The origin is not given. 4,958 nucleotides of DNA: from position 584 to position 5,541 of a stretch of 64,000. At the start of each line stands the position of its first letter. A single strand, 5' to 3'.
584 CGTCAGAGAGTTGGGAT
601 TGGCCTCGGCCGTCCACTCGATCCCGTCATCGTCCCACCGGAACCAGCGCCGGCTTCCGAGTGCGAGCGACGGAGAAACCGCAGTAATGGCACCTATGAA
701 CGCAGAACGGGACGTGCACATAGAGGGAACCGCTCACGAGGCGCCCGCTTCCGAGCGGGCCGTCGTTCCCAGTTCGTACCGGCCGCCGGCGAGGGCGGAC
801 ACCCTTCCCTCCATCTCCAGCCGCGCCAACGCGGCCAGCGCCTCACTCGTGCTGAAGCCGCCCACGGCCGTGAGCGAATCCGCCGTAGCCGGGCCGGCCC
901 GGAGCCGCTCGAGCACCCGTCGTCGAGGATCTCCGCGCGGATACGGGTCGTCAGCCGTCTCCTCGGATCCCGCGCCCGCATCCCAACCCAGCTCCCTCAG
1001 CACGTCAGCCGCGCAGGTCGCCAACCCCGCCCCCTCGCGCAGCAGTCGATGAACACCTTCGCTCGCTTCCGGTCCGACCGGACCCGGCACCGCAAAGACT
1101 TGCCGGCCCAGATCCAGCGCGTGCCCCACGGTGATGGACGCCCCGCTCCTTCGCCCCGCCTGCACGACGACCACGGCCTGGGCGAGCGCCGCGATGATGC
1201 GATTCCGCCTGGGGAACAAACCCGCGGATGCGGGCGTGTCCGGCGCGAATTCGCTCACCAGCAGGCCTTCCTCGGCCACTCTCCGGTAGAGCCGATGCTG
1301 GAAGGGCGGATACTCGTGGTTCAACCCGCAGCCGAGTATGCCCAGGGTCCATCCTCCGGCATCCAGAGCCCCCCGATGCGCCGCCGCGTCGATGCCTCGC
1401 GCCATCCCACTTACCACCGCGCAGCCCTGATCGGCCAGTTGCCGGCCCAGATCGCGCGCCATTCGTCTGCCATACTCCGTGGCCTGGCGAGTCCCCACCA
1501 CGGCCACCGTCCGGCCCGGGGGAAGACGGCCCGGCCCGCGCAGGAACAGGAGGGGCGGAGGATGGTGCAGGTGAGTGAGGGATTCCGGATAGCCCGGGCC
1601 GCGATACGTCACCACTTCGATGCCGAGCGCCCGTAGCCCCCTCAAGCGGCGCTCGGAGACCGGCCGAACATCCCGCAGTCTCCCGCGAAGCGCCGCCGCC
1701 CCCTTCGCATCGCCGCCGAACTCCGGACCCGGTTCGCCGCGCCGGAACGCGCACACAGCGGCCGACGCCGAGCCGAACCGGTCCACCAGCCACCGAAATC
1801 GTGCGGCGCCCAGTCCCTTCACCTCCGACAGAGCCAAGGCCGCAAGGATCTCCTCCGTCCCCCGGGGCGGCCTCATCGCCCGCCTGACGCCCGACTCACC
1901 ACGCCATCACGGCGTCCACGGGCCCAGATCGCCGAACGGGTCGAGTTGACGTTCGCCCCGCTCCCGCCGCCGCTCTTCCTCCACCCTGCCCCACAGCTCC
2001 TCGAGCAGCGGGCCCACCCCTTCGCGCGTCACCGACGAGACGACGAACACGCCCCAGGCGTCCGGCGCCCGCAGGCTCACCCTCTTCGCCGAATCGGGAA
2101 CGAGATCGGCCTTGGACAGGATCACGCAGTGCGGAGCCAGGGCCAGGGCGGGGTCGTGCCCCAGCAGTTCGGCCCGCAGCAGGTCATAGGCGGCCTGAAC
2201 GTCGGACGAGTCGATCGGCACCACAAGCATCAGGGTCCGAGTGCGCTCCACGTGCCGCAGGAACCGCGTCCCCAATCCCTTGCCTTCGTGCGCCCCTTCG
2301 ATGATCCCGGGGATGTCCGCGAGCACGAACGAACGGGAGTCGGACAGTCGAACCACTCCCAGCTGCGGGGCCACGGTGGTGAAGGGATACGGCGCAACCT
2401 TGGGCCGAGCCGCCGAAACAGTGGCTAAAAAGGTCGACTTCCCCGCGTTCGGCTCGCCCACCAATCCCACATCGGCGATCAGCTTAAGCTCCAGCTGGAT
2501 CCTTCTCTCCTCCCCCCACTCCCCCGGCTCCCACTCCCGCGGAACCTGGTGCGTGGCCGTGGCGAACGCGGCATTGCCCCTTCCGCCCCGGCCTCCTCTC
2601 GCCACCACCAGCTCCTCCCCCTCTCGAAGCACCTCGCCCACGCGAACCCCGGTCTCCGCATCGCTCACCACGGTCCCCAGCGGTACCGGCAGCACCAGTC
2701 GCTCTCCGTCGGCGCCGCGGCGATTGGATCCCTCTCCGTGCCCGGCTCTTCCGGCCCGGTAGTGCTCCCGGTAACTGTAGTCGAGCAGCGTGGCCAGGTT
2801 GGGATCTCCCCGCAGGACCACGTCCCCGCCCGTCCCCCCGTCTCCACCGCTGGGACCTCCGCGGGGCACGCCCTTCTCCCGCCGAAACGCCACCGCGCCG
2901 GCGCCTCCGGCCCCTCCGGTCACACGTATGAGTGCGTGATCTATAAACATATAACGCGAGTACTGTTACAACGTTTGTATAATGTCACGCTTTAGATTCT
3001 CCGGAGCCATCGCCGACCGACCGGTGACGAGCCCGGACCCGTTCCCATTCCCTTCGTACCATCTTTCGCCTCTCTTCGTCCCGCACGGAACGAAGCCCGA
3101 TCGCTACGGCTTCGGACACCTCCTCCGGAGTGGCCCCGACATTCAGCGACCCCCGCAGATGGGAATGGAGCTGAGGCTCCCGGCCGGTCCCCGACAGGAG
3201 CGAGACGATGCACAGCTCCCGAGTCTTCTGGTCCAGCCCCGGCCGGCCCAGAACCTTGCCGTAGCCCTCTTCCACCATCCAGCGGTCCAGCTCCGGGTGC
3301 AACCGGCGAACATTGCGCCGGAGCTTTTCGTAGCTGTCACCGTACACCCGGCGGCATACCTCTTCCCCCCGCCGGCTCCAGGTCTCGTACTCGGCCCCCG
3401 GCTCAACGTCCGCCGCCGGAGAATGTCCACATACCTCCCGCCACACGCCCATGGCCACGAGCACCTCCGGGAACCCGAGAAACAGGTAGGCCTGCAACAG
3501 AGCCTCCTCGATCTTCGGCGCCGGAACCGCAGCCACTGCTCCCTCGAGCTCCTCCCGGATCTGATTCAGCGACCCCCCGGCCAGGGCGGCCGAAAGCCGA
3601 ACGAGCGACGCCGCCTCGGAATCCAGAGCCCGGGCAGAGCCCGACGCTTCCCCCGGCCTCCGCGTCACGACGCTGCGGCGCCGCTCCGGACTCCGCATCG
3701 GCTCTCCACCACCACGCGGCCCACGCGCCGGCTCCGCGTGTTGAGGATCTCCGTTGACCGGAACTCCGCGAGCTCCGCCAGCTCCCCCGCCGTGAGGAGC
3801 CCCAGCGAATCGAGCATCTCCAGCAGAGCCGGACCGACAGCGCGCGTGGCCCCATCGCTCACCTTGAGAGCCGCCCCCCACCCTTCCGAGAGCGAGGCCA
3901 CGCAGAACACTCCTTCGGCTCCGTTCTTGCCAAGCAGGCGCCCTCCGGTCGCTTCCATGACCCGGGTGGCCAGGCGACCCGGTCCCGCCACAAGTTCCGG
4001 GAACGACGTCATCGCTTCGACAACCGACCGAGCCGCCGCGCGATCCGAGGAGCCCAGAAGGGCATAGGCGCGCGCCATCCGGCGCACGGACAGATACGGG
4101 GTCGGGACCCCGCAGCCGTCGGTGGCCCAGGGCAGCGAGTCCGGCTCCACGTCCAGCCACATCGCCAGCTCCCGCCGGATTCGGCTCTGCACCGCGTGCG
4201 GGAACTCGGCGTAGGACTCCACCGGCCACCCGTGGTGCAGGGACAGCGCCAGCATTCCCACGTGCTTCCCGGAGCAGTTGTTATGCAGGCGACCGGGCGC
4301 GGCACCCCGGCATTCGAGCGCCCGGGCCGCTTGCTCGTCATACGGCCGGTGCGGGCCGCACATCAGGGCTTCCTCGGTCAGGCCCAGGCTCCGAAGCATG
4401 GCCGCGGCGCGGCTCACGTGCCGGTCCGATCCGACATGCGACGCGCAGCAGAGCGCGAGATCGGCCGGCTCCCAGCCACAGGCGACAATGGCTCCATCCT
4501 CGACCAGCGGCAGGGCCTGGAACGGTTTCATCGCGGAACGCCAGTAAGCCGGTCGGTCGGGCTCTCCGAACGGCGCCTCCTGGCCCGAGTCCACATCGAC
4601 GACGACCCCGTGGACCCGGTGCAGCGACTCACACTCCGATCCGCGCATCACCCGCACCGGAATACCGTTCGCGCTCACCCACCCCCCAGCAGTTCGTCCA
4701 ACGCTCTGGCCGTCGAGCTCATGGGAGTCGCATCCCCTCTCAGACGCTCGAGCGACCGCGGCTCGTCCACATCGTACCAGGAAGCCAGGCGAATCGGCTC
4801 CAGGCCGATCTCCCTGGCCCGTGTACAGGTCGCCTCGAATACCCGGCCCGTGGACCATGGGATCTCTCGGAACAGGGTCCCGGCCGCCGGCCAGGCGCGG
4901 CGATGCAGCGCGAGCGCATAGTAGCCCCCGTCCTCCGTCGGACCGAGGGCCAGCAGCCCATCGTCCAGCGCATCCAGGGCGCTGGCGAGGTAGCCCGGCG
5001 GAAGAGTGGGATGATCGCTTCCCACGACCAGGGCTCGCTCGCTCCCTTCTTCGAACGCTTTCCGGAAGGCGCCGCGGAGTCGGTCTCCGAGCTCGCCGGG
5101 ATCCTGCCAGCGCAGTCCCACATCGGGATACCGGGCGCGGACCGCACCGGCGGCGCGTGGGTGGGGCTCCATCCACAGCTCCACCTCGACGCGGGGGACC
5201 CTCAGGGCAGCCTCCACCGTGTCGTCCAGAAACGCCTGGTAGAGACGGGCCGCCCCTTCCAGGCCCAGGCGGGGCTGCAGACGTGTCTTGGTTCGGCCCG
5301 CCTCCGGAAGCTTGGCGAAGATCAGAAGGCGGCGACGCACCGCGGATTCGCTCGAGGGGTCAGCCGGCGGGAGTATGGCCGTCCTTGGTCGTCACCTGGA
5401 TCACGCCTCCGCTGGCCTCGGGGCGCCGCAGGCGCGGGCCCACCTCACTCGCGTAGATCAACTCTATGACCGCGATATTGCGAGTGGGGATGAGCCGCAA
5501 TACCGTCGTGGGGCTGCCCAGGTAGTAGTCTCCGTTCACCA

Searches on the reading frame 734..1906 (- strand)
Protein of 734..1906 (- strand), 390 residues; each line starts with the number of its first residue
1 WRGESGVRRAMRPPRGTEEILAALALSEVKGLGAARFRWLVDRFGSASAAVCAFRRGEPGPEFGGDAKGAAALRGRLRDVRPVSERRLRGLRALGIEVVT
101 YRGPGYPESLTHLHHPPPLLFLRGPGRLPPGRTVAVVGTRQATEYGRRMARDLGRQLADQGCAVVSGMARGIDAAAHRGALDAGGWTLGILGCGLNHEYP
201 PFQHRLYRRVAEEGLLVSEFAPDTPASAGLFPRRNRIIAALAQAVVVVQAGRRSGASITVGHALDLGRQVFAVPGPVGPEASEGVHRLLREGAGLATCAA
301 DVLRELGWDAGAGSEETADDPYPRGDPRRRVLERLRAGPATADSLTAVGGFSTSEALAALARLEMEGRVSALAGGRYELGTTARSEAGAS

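Call 38: search_protein_families(library=pfam, proteins=[window:734-1906:-], max_evalue=0.0001)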
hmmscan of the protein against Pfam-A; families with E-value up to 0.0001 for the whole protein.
window:734-1906:- (390 aa): 3 families
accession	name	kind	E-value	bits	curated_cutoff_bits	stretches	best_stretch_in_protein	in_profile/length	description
PF02481.21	DNA_processg_A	-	1.2e-69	234.2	29.6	1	93-296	4-210/212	DNA recombination-mediator protein A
PF18306.6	LDcluster4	-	5.6e-12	46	26.3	1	133-273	3-123/151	SLOG cluster4 family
PF17782.7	DprA_WH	-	4.3e-11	43.1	22.9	1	316-375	2-61/61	DprA winged helix domain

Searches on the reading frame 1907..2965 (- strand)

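Call 38: search_protein_families(library=pfam, proteins=[window:1907-2965:-], max_evalue=0.0001)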
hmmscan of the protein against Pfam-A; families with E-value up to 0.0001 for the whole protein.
window:1907-2965:- (352 aa): 3 families
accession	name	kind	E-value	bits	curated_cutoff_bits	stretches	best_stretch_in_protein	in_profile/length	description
PF01018.28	GTP1_OBG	-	5.6e-54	182.4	27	1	8-162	1-155/155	GTP1/OBG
PF01926.29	MMR_HSR1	-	7.7e-21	74.8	21.9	1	165-257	1-90/113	50S ribosome-binding GTPase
PF02421.24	FeoB_N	-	1.1e-08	35.2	27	1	166-222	3-58/156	Ferrous iron transport protein B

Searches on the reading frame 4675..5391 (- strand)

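Call 38: search_protein_families(library=pfam, proteins=[window:4675-5391:-], max_evalue=0.0001)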
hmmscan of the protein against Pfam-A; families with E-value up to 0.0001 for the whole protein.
window:4675-5391:- (238 aa): 1 family
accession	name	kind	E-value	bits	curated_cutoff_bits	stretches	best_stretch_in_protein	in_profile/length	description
PF09837.15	DUF2064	-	6.3e-28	97.5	25.8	1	58-181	1-120/120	Uncharacterized protein conserved in bacteria (DUF2064)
